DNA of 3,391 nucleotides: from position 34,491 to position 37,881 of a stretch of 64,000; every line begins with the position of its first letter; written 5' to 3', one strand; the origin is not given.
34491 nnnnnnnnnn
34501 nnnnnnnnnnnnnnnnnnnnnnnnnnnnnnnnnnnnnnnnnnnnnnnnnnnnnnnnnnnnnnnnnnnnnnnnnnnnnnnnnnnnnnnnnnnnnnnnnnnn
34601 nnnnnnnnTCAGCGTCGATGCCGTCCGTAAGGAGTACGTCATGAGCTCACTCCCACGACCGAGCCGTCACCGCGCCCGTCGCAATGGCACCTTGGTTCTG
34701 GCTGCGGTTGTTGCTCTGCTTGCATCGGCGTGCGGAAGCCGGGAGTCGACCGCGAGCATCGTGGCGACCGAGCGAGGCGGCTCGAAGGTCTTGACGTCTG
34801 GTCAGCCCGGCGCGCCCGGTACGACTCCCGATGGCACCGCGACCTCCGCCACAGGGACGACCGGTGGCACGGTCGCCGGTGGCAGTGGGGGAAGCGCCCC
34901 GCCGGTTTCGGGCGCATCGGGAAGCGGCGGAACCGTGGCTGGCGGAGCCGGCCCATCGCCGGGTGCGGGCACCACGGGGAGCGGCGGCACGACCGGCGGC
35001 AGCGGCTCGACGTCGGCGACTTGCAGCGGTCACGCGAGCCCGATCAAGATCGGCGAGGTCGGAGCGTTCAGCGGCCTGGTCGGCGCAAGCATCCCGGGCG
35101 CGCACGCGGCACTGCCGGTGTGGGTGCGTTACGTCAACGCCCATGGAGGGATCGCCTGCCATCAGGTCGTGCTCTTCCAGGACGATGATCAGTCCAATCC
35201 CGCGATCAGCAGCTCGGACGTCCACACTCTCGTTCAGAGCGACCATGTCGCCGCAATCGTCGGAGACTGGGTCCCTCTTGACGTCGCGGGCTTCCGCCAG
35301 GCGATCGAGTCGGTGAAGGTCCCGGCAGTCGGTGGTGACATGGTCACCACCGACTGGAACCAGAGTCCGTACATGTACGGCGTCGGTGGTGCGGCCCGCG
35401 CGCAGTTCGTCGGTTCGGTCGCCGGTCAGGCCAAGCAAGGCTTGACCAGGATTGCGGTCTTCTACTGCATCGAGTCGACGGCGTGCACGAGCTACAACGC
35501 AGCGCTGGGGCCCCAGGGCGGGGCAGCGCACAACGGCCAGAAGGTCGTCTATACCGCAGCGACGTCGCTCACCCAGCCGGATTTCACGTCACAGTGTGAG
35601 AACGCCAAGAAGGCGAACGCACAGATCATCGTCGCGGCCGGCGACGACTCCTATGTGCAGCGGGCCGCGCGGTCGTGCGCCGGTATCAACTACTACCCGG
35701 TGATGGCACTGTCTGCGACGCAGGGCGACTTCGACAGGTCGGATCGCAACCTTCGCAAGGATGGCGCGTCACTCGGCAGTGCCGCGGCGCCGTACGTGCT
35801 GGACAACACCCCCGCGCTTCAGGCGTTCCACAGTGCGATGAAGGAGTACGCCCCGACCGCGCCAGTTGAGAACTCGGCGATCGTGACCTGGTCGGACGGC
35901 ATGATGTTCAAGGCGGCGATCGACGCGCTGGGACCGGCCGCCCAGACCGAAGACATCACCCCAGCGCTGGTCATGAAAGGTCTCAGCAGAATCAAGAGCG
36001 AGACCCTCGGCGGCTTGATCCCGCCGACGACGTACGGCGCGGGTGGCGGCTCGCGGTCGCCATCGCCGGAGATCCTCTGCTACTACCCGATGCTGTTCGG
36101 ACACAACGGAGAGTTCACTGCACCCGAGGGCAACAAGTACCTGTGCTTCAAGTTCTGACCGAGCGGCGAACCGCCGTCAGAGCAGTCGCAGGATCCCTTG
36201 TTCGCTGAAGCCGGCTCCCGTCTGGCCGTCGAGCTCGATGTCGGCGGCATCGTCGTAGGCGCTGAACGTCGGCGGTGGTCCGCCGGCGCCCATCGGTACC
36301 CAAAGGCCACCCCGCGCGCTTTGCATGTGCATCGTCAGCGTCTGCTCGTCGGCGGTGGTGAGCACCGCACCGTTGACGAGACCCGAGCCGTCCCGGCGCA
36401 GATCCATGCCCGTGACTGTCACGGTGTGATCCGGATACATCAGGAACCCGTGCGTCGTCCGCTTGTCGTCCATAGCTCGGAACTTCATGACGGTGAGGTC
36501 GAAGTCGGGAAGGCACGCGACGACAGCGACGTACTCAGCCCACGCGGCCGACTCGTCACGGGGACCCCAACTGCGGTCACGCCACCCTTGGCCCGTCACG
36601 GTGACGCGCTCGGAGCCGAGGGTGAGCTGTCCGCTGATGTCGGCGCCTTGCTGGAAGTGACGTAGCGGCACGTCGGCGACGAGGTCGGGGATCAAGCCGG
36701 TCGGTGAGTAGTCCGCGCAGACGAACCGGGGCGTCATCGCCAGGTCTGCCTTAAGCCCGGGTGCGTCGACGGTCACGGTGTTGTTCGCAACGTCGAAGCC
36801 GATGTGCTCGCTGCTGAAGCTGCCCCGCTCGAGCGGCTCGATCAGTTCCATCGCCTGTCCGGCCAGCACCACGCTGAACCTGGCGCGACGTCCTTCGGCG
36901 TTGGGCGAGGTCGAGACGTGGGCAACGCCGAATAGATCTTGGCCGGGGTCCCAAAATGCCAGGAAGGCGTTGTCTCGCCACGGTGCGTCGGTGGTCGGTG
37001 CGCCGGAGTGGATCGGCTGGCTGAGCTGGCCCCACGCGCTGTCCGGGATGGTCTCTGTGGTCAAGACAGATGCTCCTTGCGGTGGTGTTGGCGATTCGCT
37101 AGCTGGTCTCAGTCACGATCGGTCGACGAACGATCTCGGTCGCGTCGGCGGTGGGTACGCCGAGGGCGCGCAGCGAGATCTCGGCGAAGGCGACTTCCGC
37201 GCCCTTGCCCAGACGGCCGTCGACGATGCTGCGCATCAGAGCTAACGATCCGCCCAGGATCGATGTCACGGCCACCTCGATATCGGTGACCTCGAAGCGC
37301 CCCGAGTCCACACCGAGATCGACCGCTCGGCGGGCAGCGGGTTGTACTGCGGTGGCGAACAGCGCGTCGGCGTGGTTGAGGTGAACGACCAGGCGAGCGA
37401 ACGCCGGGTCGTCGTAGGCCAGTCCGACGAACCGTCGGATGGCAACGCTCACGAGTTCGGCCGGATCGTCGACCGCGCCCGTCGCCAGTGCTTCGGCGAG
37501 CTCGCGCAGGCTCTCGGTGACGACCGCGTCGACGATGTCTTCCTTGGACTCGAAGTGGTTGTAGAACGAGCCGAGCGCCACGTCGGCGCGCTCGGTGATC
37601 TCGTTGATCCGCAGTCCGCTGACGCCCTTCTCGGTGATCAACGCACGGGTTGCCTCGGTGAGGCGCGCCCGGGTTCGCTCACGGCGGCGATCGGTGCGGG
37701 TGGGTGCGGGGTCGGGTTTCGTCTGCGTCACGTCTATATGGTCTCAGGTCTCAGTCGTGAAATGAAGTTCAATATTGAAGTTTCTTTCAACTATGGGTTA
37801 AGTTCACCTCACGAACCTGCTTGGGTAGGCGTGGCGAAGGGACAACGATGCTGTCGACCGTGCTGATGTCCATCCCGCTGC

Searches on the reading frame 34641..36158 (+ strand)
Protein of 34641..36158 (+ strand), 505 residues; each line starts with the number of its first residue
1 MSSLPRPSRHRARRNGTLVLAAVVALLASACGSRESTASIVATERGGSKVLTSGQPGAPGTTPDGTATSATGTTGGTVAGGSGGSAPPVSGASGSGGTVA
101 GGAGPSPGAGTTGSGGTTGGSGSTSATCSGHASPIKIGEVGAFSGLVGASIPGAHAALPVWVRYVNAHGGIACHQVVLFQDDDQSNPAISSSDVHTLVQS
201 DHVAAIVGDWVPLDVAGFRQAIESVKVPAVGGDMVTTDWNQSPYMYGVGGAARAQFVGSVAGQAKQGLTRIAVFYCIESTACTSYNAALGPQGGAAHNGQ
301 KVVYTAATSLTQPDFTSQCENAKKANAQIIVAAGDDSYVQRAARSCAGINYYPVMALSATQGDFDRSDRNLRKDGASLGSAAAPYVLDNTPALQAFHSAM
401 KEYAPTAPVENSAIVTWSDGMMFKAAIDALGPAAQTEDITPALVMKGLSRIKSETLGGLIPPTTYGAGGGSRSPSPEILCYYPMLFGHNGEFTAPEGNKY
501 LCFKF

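Call 4: search_protein_families(library=pfam, proteins=[window:34641-36158:+], max_evalue=1)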
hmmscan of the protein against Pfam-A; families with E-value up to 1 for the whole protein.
window:34641-36158:+ (505 aa): 3 families
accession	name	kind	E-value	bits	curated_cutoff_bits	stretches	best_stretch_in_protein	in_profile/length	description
PF13458.12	Peripla_BP_6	-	1e-35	124.5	31.7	1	134-458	1-318/343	Periplasmic binding protein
PF13433.12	Peripla_BP_5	-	5.9e-07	29.3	27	1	135-211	1-77/363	Periplasmic binding protein domain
PF01513.26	NAD_kinase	-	0.036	14.8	25.5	1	304-359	59-104/130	ATP-NAD kinase N-terminal domain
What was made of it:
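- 34641..36158 (+): LivJ-type lipoprotein binding protein (505 aa) with a roughly 100-residue G/S/T/P/A-rich tether after the lipobox Cys31. Peripla_BP_6, E 1e-35 (call 4).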

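Call 5: search_protein_families(library=ncbifam, proteins=[window:34641-36158:+], max_evalue=1)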
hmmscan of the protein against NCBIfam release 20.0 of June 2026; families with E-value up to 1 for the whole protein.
window:34641-36158:+ (505 aa): 2 families
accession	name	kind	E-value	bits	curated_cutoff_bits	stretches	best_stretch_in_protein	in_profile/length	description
TIGR03407.1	urea_ABC_UrtA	exception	7.7e-08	31.6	492.75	1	135-429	1-296/361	urea ABC transporter substrate-binding protein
TIGR03669.1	urea_ABC_arch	equivalog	0.029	13.4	494.8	1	158-224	24-90/375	urea ABC transporter substrate-binding protein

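Call 80: search_solved_structures(query=window:34641-36158:+, max_evalue=0.00001)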
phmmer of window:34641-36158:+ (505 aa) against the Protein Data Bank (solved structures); distinct sequences matched with E-value up to 0.00001: 0.
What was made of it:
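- The binding protein has no close solved relative (call 80).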

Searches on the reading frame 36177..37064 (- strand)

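Call 40: search_protein_families(library=pfam, proteins=[window:36177-37064:-], max_evalue=0.5)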
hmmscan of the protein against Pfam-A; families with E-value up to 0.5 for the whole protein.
window:36177-37064:- (295 aa): 3 families
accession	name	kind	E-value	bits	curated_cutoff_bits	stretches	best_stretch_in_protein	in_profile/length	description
PF23213.1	DUF7065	-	5.8e-09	36.7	27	2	130-169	144-183/183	Domain of unknown function (DUF7065)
PF23212.2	DUF7064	-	0.0047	17.7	24.7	1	175-288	7-121/126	Domain of unknown function (DUF7064)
PF07143.17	CrtC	-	0.071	14.2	22.5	1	142-167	144-167/168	CrtC N-terminal lipocalin domain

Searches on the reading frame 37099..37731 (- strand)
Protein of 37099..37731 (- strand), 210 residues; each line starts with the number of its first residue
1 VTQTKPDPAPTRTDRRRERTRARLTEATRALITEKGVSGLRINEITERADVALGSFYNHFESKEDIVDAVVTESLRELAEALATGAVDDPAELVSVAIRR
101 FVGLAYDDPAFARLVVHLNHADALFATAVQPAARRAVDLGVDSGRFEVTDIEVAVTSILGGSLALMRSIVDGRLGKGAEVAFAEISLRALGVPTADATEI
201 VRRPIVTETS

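Call 40: search_protein_families(library=pfam, proteins=[window:37099-37731:-], max_evalue=0.5)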
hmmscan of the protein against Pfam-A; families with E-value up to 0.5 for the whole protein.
window:37099-37731:- (210 aa): 5 families
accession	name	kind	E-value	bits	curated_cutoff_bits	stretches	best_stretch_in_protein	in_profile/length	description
PF21306.2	TetR_C_40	-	7.9e-21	75.2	27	1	89-203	1-117/117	Tetracyclin repressor-like, C-terminal domain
PF00440.29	TetR_N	-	1.6e-12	47.4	24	1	25-70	2-47/47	Bacterial regulatory proteins, tetR family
PF09957.15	VapB_antitoxin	-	0.038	14.3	23.4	1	78-103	12-37/47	Bacterial antitoxin of type II TA system, VapB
PF19818.4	DUF6301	-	0.1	13.1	27.2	0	121-159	32-70/137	Family of unknown function (DUF6301)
PF17932.6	TetR_C_24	-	0.32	11.7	26.4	0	131-160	53-82/114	Tetracyclin repressor-like, C-terminal domain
